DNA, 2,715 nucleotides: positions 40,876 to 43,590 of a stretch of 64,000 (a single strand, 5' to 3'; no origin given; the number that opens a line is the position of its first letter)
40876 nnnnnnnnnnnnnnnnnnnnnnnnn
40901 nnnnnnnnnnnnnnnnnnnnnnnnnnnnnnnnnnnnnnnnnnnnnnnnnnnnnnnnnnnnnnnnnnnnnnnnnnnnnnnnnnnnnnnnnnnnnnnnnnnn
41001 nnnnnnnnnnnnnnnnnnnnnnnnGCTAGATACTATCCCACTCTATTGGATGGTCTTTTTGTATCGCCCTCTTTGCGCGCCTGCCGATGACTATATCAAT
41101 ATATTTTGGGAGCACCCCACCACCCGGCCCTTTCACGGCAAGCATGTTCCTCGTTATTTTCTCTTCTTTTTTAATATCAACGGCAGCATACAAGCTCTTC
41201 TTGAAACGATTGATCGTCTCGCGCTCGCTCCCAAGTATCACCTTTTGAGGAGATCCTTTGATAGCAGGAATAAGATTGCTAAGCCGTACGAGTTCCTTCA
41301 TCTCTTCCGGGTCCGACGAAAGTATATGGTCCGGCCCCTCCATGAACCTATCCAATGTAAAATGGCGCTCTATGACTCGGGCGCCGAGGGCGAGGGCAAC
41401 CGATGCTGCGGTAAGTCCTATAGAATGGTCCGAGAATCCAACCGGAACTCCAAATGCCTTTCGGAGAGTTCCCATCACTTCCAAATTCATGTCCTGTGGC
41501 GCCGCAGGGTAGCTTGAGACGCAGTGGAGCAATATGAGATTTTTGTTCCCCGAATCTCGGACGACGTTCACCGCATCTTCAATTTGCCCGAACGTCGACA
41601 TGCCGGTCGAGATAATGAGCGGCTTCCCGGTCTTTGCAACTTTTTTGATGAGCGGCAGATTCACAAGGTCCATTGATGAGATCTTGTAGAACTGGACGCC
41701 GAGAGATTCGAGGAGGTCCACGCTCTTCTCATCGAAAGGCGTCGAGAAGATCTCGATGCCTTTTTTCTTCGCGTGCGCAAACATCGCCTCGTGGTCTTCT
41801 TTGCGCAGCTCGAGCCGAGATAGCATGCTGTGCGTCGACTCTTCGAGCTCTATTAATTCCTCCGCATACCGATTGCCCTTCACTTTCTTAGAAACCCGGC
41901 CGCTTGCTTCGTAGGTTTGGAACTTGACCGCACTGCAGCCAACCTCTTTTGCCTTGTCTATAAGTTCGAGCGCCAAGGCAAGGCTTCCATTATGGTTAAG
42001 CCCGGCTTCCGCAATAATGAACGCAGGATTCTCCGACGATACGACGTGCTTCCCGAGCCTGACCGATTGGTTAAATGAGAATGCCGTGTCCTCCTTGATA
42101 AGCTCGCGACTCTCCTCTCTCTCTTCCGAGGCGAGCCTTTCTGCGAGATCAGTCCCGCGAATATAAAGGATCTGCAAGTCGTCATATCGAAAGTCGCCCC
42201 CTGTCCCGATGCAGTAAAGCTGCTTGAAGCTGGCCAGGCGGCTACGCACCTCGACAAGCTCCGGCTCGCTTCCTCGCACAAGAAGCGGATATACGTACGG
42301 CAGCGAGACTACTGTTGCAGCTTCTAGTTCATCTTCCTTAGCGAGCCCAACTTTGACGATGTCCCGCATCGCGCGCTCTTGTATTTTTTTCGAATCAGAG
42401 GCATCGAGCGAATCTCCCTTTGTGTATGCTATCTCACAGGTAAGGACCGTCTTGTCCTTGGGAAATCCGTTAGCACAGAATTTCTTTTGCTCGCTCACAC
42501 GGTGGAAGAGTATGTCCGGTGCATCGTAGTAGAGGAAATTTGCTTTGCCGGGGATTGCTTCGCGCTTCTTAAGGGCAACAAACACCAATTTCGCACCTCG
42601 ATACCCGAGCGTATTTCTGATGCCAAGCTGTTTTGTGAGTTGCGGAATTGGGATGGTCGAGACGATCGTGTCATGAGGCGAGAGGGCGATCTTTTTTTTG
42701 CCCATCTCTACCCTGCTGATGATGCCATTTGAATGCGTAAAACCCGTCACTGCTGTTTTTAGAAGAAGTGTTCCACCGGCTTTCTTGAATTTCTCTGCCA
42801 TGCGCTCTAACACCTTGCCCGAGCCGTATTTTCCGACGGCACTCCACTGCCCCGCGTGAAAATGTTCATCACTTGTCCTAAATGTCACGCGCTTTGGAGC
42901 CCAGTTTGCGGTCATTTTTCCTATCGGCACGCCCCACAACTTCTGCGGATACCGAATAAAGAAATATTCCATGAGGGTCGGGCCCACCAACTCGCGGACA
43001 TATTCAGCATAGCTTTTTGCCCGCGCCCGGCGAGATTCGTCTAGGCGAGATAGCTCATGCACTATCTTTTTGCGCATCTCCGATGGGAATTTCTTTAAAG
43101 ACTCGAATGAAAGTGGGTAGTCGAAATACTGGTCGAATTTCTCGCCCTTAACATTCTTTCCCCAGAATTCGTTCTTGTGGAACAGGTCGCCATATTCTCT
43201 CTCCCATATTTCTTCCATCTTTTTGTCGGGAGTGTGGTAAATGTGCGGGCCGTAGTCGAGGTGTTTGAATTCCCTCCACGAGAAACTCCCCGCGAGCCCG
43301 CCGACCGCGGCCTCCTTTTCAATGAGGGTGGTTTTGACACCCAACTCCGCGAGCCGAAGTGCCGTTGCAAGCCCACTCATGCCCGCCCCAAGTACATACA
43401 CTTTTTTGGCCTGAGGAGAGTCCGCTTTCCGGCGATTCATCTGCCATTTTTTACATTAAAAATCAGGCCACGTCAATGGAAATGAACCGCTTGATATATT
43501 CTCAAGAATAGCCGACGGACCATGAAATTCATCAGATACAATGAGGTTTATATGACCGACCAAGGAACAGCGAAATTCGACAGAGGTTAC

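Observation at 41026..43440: UDP-galactopyranose-mutase-like flavoenzyme fused to a NeuB-type nonulosonic acid synthase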

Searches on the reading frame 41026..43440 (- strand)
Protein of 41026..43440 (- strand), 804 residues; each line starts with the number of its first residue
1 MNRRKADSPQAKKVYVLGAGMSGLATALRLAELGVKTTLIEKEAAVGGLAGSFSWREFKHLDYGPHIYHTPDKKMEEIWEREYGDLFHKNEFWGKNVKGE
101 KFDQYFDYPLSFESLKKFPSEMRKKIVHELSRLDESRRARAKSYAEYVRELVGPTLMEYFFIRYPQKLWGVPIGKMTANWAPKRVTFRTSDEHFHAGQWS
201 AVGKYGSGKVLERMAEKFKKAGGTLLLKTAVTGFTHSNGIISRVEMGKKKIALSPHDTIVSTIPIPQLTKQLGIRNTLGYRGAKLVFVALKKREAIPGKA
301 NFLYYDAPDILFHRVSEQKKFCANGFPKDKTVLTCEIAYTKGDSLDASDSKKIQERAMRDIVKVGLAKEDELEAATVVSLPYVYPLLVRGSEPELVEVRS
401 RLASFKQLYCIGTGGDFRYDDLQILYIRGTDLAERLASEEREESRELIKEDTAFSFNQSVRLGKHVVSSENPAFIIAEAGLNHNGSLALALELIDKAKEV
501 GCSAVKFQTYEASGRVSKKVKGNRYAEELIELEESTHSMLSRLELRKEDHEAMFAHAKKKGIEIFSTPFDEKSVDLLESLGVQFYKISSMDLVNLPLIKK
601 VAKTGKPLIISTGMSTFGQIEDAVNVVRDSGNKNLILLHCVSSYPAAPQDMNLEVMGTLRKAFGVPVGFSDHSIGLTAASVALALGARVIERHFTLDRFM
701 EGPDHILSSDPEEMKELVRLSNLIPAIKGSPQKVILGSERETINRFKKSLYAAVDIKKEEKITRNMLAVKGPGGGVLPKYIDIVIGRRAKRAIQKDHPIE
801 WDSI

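Call 3: search_protein_families(library=pfam, proteins=[window:41026-43440:-], max_evalue=0.01)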
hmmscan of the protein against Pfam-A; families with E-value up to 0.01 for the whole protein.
window:41026-43440:- (804 aa): 13 families
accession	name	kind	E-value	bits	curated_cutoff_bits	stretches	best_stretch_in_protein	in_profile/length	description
PF03102.20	NeuB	-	3.4e-89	298.9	22.1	1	493-730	1-238/241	NeuB family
PF01593.30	Amino_oxidase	-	1.9e-13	51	19.8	1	21-367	1-366/443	Flavin containing amine oxidoreductase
PF13450.12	NAD_binding_8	-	3.2e-13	50.2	21.9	1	16-80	1-66/68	NAD(P)-binding Rossmann-like domain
PF01266.30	DAO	-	2.6e-10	40.8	27.9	1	14-244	2-185/353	FAD dependent oxidoreductase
PF08666.17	SAF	-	2.3e-08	34.9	21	1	749-803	3-61/63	SAF domain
PF03275.19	GLF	-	5.4e-07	29.9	26.3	1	160-342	2-163/203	UDP-galactopyranose mutase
PF12831.13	FAD_oxidored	-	1.6e-06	28.1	27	1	14-52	2-40/416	FAD dependent oxidoreductase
PF00890.30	FAD_binding_2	-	2.1e-05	24.3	20.4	1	15-48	3-36/414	FAD binding domain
PF03486.20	HI0933_like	-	0.00048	20.1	50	0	13-47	2-36/244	HI0933-like protein Rossmann domain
PF07992.20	Pyr_redox_2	-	0.0005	20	26.1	1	13-44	2-33/291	Pyridine nucleotide-disulphide oxidoreductase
PF01494.25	FAD_binding_3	-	0.00087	19.1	22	1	13-44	3-34/349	FAD binding domain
PF01946.23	Thi4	-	0.0013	18.5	26.2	1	13-49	19-56/235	Thi4 family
PF01134.28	GIDA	-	0.0031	17.1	22.1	1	13-42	1-30/391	Glucose inhibited division protein A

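Call 4: search_protein_families(library=ncbifam, proteins=[window:41026-43440:-], max_evalue=0.01)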
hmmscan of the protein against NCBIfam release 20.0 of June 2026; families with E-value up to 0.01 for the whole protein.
window:41026-43440:- (804 aa): 62 families (the best 25 are shown)
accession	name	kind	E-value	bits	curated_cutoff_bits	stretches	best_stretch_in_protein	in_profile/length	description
TIGR03569.1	NeuB_NnaB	equivalog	2.8e-112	375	399.65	1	474-799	2-329/329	N-acetylneuraminate synthase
TIGR03586.1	PseI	equivalog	7.1e-92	308.1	340.25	1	473-798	2-326/327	pseudaminic acid synthase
NF005547.0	PRK07208.1-3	equivalog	7e-48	163.5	380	1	11-422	4-427/465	hypothetical protein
NF005548.0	PRK07208.1-4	equivalog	7.1e-46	156.8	389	2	11-185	3-175/488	hypothetical protein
NF005545.0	PRK07208.1-1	equivalog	5.1e-31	107.6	451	2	10-185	6-179/504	hypothetical protein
NF005546.0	PRK07208.1-2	equivalog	6.9e-26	90.9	418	3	203-422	247-488/527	hypothetical protein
NF005560.0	PRK07233.1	equivalog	1.4e-19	70.3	252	1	13-422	2-412/435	hypothetical protein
TIGR02734.1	crtI_fam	subfamily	6.5e-15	54.8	238.1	1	14-80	1-65/504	phytoene desaturase family protein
TIGR00031.1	UDP-GALP_mutase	equivalog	1.3e-13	50.7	303.75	1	15-217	5-208/378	UDP-galactopyranose mutase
TIGR03467.1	HpnE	equivalog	1.7e-12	47.4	283.05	1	14-68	1-56/430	hydroxysqualene dehydroxylase HpnE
NF058655.1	CrtID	equivalog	1.3e-10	40.8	640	1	14-72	1-58/478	bifunctional phytoene desaturase/3,4-desaturase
TIGR02733.1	desat_CrtD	equivalog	6.9e-08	31.6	549.7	1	12-59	2-49/492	C-3',4' desaturase CrtD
NF005549.0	PRK07208.1-5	equivalog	1e-07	30.8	587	0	105-186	127-209/534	hypothetical protein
NF045637.1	carotdesatCrtDProt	equivalog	1.1e-07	30.7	580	1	14-67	1-53/485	1-hydroxycarotenoid 3,4-desaturase CrtD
TIGR02732.1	zeta_caro_desat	equivalog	2.1e-06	26.9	622.15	1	13-74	1-62/474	9,9'-di-cis-zeta-carotene desaturase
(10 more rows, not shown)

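Call 5: find_homologous_proteins(query=window:41026-43440:-, max_evalue=1e-10)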
Query window:41026-43440:- (804 aa): 640 proteins with E <= 1e-10 among 8000 candidates; the best 120 are listed.
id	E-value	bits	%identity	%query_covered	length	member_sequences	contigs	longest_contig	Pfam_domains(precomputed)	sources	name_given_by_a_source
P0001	0.0e+0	1807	100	100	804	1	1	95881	PF03102.21,PF03275.20,PF01266.31,PF08666.18,PF01593.31,PF13450.13,PF00890.31,PF12831.14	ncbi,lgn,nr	ncbi:FAD-dependent oxidoreductase [Candidatus Kaiserbacteria bacterium]|nr:FAD-dependent oxidoreduct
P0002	0.0e+0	1442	77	100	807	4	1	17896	PF03102.21,PF03275.20,PF01266.31,PF08666.18,PF01593.31,PF13450.13,PF00890.31,PF00070.34,PF03486.21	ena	-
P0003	0.0e+0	1438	79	99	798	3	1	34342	PF03102.21,PF03275.20,PF01266.31,PF08666.18,PF01593.31,PF13450.13,PF12831.14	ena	-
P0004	0.0e+0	1436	79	99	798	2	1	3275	PF03102.21,PF03275.20,PF01266.31,PF08666.18,PF01593.31,PF13450.13,PF00890.31,PF07992.21,PF12831.14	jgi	-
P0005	0.0e+0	1432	78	99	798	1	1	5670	PF03102.21,PF03275.20,PF01266.31,PF08666.18,PF01593.31,PF13450.13,PF00890.31,PF12831.14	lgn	-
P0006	0.0e+0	1426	78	99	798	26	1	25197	PF03102.21,PF03275.20,PF01266.31,PF08666.18,PF01593.31,PF13450.13,PF12831.14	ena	-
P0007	0.0e+0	1424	78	99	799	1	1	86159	PF03102.21,PF03275.20,PF01266.31,PF08666.18,PF01593.31,PF13450.13,PF00890.31,PF07992.21,PF00070.34,PF12831.14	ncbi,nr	ncbi:MAG: FAD-dependent oxidoreductase [bacterium]|nr:FAD-dependent oxidoreductase [bacterium]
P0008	0.0e+0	1421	78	99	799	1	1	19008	PF03102.21,PF03275.20,PF01266.31,PF08666.18,PF01593.31,PF13450.13,PF00890.31,PF12831.14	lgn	-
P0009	0.0e+0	1418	77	99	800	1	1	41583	PF03102.21,PF03275.20,PF01266.31,PF08666.18,PF01593.31,PF13450.13,PF00890.31,PF12831.14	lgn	-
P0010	0.0e+0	1394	76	99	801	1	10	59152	PF03102.21,PF03275.20,PF01266.31,PF08666.18,PF01593.31,PF13450.13,PF00890.31,PF12831.14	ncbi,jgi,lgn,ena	ncbi:MAG TPA: FAD-dependent oxidoreductase [Candidatus Paceibacterota bacterium]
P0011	0.0e+0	1381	74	99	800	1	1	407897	PF03102.21,PF03275.20,PF01266.31,PF08666.18,PF01593.31,PF13450.13,PF12831.14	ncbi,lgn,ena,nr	ncbi:MAG: N-acetylneuraminate synthase [Parcubacteria group bacterium Gr01-1014_8]|nr:MAG: N-acetyln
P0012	0.0e+0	1367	75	99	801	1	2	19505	PF03102.21,PF03275.20,PF01266.31,PF08666.18,PF01593.31,PF13450.13,PF00890.31,PF12831.14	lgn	-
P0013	0.0e+0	1351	75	99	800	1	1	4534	PF03102.21,PF03275.20,PF01266.31,PF08666.18,PF01593.31,PF13450.13,PF00890.31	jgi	jgi:N,N'-diacetyllegionaminate synthase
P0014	0.0e+0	1316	79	91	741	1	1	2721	PF03102.21,PF03275.20,PF01266.31,PF01593.31,PF13450.13,PF12831.14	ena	-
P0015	0.0e+0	1307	73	99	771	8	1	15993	PF03102.21,PF03275.20,PF01266.31,PF08666.18,PF01593.31,PF13450.13,PF07992.21,PF00070.34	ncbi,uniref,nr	ncbi:MAG: N-acetylneuraminate synthase [Candidatus Kaiserbacteria bacterium GW2011_GWA2_58_9]|uniref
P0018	0.0e+0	1204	67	99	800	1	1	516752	PF03102.21,PF03275.20,PF01266.31,PF08666.18,PF01593.31,PF13450.13,PF00890.31,PF00070.34,PF12831.14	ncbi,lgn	-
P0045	1.4e-265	901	50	99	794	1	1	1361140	PF03102.21,PF03275.20,PF01266.31,PF08666.18,PF01593.31,PF13450.13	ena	-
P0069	5.0e-256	870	48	99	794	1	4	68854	PF03102.21,PF01266.31,PF08666.18,PF01593.31,PF13450.13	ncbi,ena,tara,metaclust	tara:strand:- start:4008 stop:6392 length:2385 start_codon:yes stop_codon:yes gene_type:complete|met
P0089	1.7e-252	858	50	99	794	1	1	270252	PF03102.21,PF01266.31,PF08666.18,PF01593.31,PF13450.13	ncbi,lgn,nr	ncbi:MAG: hypothetical protein KCHDKBKB_01136 [Elusimicrobia bacterium]|nr:hypothetical protein [Elu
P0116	3.5e-248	844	48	99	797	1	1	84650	PF03102.21,PF03275.20,PF01266.31,PF08666.18,PF01593.31,PF13450.13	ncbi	ncbi:MAG: N-acetylneuraminate synthase family protein [Pseudomonadota bacterium]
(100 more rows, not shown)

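Call 6: search_solved_structures(query=window:41026-43440:-, max_evalue=0.001)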
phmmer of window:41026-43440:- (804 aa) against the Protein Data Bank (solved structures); distinct sequences matched with E-value up to 0.001: 49.
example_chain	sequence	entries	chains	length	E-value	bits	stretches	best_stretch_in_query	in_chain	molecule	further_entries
1vli_A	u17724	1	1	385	1.3e-53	185.4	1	462-804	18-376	Spore coat polysaccharide biosynthesis protein spsE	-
6ncs_A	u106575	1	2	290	1.2e-52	182.2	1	456-744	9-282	N-acetylneuraminic acid (Sialic acid) synthetase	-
8h2c_A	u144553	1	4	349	2.7e-52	181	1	469-794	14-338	Pseudaminic acid synthase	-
4ipi_A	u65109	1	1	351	1.6e-50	175.2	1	455-791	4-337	Polysialic acid capsule biosynthesis protein SiaC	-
4ipj_A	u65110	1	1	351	3e-50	174.3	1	455-791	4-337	Polysialic acid capsule biosynthesis protein SiaC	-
1xuu_A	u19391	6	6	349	4.8e-50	173.6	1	457-791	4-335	polysialic acid capsule biosynthesis protein SiaC | N-acetylneuraminate synthase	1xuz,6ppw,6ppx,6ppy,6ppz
2wqp_A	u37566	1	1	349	1.2e-48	169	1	457-791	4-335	POLYSIALIC ACID CAPSULE BIOSYNTHESIS PROTEIN SIAC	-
3g8r_A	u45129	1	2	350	9.5e-26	93.3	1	543-769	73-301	Probable spore coat polysaccharide biosynthesis protein E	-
3gf4_A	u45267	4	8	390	5.8e-11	44.4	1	11-206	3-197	UDP-galactopyranose mutase | Probable UDP-galactopyranose mutase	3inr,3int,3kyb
1wam_A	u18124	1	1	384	5.8e-11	44.4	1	11-206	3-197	UDP-GALACTOPYRANOSE MUTASE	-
2bi7_A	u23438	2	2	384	5.8e-11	44.4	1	11-206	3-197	UDP-GALACTOPYRANOSE MUTASE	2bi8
1i8t_A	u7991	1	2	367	2.9e-09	38.8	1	16-219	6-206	UDP-GALACTOPYRANOSE MUTASE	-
5f3r_A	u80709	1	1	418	4.9e-09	38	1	14-215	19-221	UDP-galactopyranose mutase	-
5eqd_A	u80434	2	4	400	5.9e-09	37.7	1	14-215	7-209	UDP-galactopyranose mutase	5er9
4dsg_A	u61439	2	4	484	2.3e-08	35.8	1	12-186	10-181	UDP-galactopyranose mutase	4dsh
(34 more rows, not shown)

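Call 9: find_encoding_contigs(protein=P0089, flank=10000, max_places=2)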
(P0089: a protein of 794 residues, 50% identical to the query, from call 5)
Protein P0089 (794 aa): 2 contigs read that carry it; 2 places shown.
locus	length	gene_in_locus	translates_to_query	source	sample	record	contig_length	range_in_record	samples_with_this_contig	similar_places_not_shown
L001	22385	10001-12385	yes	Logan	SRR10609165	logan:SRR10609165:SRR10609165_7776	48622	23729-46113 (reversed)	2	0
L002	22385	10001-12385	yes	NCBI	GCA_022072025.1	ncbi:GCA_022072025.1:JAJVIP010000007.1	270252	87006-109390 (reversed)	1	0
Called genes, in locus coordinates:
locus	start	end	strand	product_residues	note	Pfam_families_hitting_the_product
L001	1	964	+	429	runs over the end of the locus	PF01041:DegT_DnrJ_EryC1, PF01053:Cys_Met_Meta_PP (weak)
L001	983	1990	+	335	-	PF01073:3Beta_HSD, PF01370:Epimerase, PF02719:Polysacc_synt_2, PF04321:RmlD_sub_bind, PF07993:NAD_binding_4 (faint), PF16363:GDP_Man_Dehyd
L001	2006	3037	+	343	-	PF00288:GHMP_kinases_N, PF08544:GHMP_kinases_C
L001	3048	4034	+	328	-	PF01073:3Beta_HSD, PF01370:Epimerase, PF02719:Polysacc_synt_2 (faint), PF05368:NmrA (weak), PF16363:GDP_Man_Dehyd, PF13460:NAD_binding_10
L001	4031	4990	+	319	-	PF01073:3Beta_HSD (weak), PF01370:Epimerase, PF16363:GDP_Man_Dehyd, PF13460:NAD_binding_10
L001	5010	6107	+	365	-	-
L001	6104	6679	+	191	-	PF00293:NUDIX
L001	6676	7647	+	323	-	PF01370:Epimerase, PF04321:RmlD_sub_bind, PF16363:GDP_Man_Dehyd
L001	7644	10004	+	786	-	PF08645:PNK3P (weak), PF13242:Hydrolase_like (weak), PF00664:ABC_membrane, PF00005:ABC_tran, PF02463:SMC_N (faint)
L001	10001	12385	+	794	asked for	PF01266:DAO (weak), PF01593:Amino_oxidase, PF13450:NAD_binding_8, PF03102:NeuB, PF08666:SAF (weak)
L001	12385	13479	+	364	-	PF01488:Shikimate_DH (weak), PF03807:F420_oxidored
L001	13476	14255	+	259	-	PF02348:CTP_transf_3, PF12804:NTP_transf_3 (weak)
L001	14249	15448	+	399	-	PF01041:DegT_DnrJ_EryC1, PF01276:OKR_DC_1 (faint)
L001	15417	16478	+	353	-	PF01408:GFO_IDH_MocA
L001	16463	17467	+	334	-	PF01408:GFO_IDH_MocA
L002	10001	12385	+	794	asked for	PF01266:DAO (weak), PF01593:Amino_oxidase, PF13450:NAD_binding_8, PF03102:NeuB, PF08666:SAF (weak)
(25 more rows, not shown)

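Call 10: find_encoding_contigs(protein=P0116, flank=10000, max_places=2)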
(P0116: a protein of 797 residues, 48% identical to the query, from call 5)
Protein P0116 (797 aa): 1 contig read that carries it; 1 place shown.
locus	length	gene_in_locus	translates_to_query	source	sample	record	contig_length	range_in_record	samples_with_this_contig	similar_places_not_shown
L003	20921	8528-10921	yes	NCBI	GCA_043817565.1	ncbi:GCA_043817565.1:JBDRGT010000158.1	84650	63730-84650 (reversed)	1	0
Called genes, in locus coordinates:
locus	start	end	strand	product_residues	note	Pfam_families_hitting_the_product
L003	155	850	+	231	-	PF02706:Wzz (weak)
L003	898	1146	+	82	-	PF12728:HTH_17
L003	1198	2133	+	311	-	PF01370:Epimerase, PF04321:RmlD_sub_bind (faint), PF16363:GDP_Man_Dehyd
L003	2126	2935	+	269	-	PF13292:DXP_synthase_N (weak), PF00456:Transketolase_N, PF00676:E1_dh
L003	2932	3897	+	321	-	PF02779:Transket_pyr, PF02780:Transketolase_C, PF17147:PFOR_II (weak)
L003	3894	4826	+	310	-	PF01073:3Beta_HSD, PF01370:Epimerase, PF02719:Polysacc_synt_2 (weak), PF04321:RmlD_sub_bind, PF05368:NmrA, PF16363:GDP_Man_Dehyd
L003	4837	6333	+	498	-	PF02310:B12-binding, PF04055:Radical_SAM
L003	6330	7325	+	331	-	PF00288:GHMP_kinases_N, PF08544:GHMP_kinases_C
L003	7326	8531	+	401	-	PF00155:Aminotran_1_2 (weak), PF01041:DegT_DnrJ_EryC1, PF01212:Beta_elim_lyase (weak), PF01053:Cys_Met_Meta_PP (faint)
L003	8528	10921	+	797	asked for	PF01266:DAO (faint), PF01593:Amino_oxidase, PF13450:NAD_binding_8, PF03275:GLF (weak), PF03102:NeuB, PF08666:SAF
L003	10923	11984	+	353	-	PF01210:NAD_Gly3P_dh_N (weak), PF03807:F420_oxidored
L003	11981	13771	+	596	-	PF00664:ABC_membrane, PF00005:ABC_tran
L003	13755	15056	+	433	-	-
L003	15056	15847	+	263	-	PF02348:CTP_transf_3, PF12804:NTP_transf_3 (weak)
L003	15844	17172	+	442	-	PF00202:Aminotran_3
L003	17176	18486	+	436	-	PF02348:CTP_transf_3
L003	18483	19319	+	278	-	PF13649:Methyltransf_25 (faint), PF08241:Methyltransf_11 (faint)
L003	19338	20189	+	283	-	PF00535:Glycos_transf_2, PF10111:Glyco_tranf_2_2 (faint), PF13641:Glyco_tranf_2_3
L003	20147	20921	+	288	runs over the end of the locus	PF13578:Methyltransf_24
